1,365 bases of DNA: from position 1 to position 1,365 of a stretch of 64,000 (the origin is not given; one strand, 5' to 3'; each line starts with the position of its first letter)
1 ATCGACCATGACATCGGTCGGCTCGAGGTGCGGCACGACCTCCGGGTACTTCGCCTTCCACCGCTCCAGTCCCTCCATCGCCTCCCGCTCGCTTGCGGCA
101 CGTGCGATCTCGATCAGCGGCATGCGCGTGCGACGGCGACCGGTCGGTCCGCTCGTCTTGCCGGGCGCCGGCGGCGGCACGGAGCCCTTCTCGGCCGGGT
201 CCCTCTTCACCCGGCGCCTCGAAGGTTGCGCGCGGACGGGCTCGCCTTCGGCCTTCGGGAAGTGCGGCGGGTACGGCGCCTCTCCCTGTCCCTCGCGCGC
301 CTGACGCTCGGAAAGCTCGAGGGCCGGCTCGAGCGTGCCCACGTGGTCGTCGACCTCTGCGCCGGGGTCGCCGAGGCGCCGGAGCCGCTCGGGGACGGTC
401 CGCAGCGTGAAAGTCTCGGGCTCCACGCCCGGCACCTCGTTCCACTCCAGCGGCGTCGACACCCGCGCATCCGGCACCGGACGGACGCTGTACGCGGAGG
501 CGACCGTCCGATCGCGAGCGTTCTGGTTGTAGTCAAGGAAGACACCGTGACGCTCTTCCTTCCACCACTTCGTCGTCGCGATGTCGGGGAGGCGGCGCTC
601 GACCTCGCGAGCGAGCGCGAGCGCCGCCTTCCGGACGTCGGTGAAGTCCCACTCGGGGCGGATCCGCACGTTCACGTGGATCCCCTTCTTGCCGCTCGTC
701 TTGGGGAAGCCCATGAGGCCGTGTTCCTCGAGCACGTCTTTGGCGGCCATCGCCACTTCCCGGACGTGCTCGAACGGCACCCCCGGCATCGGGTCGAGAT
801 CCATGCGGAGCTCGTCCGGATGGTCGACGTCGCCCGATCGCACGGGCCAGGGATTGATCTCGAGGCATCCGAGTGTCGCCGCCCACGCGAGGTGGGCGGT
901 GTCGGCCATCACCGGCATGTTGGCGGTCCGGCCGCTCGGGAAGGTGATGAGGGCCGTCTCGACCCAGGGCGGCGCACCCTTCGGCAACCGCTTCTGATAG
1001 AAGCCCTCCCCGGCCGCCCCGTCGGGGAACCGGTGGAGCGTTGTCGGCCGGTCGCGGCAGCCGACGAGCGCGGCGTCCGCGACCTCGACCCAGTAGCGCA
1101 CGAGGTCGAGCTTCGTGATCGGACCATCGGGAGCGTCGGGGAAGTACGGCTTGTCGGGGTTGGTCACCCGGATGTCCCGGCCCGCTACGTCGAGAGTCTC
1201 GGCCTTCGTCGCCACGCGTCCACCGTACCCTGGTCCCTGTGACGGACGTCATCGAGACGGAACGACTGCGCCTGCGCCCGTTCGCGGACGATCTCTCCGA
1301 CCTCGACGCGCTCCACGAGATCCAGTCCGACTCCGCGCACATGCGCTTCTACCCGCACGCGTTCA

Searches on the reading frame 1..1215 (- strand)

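Call 66: search_protein_families(library=pfam, proteins=[window:1-1215:-], max_evalue=1)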
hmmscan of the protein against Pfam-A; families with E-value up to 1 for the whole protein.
window:1-1215:- (405 aa): 2 families
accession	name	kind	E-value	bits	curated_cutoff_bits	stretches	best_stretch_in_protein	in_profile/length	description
PF21686.3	LigD_Prim-Pol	-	2.5e-90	302.9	27.4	1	34-284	1-253/254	LigD, primase-polymerase domain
PF01896.25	DNA_primase_S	-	1.9e-07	32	26.8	1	139-258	2-163/163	DNA primase small subunit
